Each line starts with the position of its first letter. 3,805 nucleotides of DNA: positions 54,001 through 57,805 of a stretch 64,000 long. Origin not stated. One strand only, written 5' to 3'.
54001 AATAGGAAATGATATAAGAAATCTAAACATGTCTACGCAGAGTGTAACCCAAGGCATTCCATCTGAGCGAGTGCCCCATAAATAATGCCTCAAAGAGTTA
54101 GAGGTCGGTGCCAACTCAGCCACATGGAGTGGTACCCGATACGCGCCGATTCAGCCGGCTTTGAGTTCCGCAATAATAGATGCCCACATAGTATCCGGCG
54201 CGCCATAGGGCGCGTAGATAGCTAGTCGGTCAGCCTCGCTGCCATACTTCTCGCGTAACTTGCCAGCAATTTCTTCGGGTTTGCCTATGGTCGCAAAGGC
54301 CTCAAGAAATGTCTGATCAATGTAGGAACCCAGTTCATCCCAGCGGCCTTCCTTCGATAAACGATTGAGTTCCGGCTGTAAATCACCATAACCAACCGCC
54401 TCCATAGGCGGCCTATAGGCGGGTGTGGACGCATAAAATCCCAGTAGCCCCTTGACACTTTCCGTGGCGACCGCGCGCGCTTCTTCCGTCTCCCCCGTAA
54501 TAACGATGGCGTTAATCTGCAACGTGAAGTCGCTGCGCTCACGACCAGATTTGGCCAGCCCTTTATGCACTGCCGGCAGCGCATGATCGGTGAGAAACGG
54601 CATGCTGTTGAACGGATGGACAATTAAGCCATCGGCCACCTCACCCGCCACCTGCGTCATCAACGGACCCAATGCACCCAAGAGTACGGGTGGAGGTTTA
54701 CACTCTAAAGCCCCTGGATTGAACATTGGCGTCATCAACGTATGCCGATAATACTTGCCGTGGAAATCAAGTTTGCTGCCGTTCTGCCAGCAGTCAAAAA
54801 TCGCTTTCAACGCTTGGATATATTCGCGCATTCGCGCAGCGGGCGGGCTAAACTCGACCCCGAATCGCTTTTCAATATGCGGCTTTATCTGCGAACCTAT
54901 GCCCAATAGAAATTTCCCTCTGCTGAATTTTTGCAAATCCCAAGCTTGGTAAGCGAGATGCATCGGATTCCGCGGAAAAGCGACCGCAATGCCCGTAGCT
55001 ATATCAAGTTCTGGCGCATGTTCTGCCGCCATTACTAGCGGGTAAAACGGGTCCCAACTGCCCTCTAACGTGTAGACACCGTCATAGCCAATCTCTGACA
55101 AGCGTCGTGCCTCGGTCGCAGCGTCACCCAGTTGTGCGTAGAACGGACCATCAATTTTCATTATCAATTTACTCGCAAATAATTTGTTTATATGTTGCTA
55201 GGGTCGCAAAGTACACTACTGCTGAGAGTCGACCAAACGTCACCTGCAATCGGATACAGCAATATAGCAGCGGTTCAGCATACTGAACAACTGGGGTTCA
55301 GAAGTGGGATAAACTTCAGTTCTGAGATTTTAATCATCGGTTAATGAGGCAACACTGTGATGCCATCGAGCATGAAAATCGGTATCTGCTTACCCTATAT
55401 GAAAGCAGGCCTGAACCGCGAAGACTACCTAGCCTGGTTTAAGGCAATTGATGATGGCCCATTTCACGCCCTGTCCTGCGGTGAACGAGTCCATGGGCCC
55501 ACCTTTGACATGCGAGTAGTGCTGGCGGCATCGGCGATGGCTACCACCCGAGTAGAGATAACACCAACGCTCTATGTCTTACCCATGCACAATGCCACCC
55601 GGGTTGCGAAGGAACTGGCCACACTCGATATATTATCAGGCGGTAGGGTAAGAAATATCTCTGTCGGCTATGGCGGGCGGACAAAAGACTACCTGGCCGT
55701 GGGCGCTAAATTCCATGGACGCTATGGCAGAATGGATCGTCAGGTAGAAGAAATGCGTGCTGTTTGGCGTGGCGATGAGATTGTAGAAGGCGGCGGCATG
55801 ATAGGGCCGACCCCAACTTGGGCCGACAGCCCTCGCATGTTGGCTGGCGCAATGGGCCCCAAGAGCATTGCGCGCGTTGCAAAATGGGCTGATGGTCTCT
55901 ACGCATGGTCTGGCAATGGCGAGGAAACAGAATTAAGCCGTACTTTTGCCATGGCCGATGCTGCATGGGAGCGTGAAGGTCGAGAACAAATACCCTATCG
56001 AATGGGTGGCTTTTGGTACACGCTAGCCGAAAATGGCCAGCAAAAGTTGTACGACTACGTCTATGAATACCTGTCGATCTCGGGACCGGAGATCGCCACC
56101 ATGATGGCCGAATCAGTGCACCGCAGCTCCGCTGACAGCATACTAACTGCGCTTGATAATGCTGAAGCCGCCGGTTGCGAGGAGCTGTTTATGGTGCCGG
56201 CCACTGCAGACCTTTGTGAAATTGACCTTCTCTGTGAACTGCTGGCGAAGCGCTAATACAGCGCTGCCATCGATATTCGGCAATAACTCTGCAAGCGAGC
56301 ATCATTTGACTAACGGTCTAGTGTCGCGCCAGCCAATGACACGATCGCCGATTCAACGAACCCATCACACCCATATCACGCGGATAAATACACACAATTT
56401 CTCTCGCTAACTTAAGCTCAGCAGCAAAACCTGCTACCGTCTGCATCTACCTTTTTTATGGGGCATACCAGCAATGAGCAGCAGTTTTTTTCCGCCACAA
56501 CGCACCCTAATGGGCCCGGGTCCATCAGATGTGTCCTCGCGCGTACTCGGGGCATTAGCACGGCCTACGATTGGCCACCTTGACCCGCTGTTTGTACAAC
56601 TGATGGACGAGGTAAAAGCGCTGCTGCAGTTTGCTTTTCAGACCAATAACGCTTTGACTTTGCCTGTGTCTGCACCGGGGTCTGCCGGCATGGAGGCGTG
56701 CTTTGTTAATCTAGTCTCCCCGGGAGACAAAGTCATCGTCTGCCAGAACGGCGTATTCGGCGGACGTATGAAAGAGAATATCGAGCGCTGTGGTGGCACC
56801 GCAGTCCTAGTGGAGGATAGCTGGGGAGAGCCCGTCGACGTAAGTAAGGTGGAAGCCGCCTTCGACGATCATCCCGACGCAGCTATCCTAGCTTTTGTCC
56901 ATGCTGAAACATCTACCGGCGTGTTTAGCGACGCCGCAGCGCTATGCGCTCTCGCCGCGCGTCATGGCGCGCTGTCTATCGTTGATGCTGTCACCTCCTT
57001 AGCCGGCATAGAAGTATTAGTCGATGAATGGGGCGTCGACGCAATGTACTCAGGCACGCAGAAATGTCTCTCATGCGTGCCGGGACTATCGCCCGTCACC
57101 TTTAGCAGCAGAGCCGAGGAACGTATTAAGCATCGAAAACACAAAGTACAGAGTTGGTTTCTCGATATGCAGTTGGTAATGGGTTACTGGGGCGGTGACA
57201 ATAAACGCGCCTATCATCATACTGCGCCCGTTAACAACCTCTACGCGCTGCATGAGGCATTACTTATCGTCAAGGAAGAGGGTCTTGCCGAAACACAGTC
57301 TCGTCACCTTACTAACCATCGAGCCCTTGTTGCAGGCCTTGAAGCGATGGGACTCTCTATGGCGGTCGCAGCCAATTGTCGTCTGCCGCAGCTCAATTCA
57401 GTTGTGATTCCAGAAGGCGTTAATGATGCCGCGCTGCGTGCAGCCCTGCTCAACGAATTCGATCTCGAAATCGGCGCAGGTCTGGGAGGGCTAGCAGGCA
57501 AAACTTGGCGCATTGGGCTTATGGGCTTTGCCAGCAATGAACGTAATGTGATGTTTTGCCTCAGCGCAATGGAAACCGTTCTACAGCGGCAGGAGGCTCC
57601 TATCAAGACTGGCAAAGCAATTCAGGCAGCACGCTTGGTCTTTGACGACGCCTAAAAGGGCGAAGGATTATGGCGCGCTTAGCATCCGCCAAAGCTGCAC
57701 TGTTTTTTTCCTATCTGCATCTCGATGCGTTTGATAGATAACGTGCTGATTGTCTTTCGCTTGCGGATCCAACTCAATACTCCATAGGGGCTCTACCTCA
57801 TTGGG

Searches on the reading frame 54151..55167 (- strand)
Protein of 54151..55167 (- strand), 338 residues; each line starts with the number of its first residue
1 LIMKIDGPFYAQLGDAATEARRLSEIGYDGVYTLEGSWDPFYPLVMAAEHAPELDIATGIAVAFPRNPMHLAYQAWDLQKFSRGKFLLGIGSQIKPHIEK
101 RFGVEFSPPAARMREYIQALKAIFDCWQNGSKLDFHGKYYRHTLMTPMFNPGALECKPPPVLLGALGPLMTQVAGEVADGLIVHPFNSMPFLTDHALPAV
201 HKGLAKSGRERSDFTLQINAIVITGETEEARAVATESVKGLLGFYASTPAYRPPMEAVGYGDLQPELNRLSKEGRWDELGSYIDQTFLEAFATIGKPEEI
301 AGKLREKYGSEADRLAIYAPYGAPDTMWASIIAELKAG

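Call 6: search_protein_families(library=ncbifam, proteins=[window:54151-55167:-])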
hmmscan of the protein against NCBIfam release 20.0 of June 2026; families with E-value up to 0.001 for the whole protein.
window:54151-55167:- (338 aa): 18 families
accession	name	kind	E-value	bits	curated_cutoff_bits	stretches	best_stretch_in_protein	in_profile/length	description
TIGR03617.1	F420_MSMEG_2256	subfamily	7.6e-130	432.5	278.15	1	20-336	1-317/318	TIGR03617 family F420-dependent LLM class oxidoreductase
TIGR03564.1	F420_MSMEG_4879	subfamily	3.7e-35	121.8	234.25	1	19-260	4-233/265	TIGR03564 family F420-dependent LLM class oxidoreductase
TIGR04024.1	F420_NP1902A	hypoth_equivalog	5e-26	91.2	345.4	1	12-305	13-297/330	TIGR04024 family LLM class F420-dependent oxidoreductase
TIGR03555.1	F420_mer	equivalog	4.6e-24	85.4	348.7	1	44-307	44-294/325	5,10-methylenetetrahydromethanopterin reductase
TIGR03559.1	F420_Rv3520c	subfamily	8.6e-24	84.2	335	1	13-305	12-312/325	LLM class F420-dependent oxidoreductase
NF002619.0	PRK02271.1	equivalog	2.2e-23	83.1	276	1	39-323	41-311/329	5,10-methylenetetrahydromethanopterin reductase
TIGR03841.1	F420_Rv3093c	subfamily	1.7e-21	76.9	213.65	1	13-306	9-283/298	LLM class F420-dependent oxidoreductase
TIGR03619.1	F420_Rv2161c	subfamily_domain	1e-18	67.8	166.9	1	36-229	42-227/247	TIGR03619 family F420-dependent LLM class oxidoreductase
TIGR03857.1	F420_MSMEG_2249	hypoth_equivalog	3.9e-16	59.2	218.4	1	16-232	16-223/329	TIGR03857 family LLM class F420-dependent oxidoreductase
TIGR03620.1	F420_MSMEG_4141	subfamily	3.7e-15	56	219.8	1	15-122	19-121/280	TIGR03620 family F420-dependent LLM class oxidoreductase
TIGR03560.1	F420_Rv1855c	subfamily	3.5e-14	53.2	231.4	1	39-182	51-192/227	TIGR03560 family F420-dependent LLM class oxidoreductase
TIGR03621.1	F420_MSMEG_2516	subfamily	4.3e-11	42.5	213.15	1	13-187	13-179/295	TIGR03621 family F420-dependent LLM class oxidoreductase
TIGR03554.1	F420_G6P_DH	equivalog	6.8e-10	38.5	420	1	63-228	76-236/331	glucose-6-phosphate dehydrogenase (coenzyme-F420)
TIGR03571.1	lucif_BA3436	subfamily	1.5e-09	37.6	303.9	1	36-125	65-154/304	TIGR03571 family LLM class oxidoreductase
TIGR04465.1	ArgArg_F420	equivalog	1.9e-08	33.7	470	1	40-234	96-282/364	F420-dependent hydroxymycolic acid dehydrogenase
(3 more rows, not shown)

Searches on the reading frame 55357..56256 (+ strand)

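Call 52: search_protein_families(library=ncbifam, max_evalue=1e-10, proteins=[window:55357-56256:+])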
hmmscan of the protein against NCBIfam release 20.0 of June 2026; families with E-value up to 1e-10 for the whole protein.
window:55357-56256:+ (299 aa): 5 families
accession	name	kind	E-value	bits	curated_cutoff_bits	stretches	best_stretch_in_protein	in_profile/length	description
TIGR03619.1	F420_Rv2161c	subfamily_domain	1.1e-29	103.8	166.9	1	44-232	38-218/247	TIGR03619 family F420-dependent LLM class oxidoreductase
TIGR04020.1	seco_metab_LLM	subfamily_domain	2.2e-15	56.6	244.45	1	52-147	53-147/341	MupA/Atu3671 family FMN-dependent luciferase-like monooxygenase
TIGR04027.1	LLM_KPN_01858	hypoth_equivalog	7.5e-15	54.7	412.9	1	54-181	56-181/326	putative FMN-dependent luciferase-like monooxygenase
TIGR03571.1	lucif_BA3436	subfamily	1.2e-12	47.8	303.9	1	33-184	52-207/304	TIGR03571 family LLM class oxidoreductase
TIGR03621.1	F420_MSMEG_2516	subfamily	7.4e-12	45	213.15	1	55-180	45-172/295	TIGR03621 family F420-dependent LLM class oxidoreductase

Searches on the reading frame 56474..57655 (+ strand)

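Call 52: search_protein_families(library=ncbifam, max_evalue=1e-10, proteins=[window:56474-57655:+])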
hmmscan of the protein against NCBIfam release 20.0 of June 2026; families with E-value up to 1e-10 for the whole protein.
window:56474-57655:+ (393 aa): 5 families
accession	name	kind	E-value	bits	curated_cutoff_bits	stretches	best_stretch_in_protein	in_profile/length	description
NF045640.1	AspGlyoxATaseBhcA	equivalog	5.7e-61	206.6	650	1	11-390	6-384/395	L-aspartate--glyoxylate aminotransferase BhcA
TIGR03301.1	PhnW-AepZ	equivalog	4.6e-56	190.7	360.8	1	12-355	2-341/355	2-aminoethylphosphonate aminotransferase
NF046070.1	PyrdoxPyrvTramin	equivalog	1.8e-55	188.3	600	1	13-373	9-367/369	pyridoxamine--pyruvate transaminase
TIGR02326.1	transamin_PhnW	equivalog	3.8e-43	148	400.8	1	11-316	5-307/363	2-aminoethylphosphonate--pyruvate transaminase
NF010006.0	PRK13479.1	equivalog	1.6e-42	146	296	1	10-315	6-307/369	2-aminoethylphosphonate--pyruvate transaminase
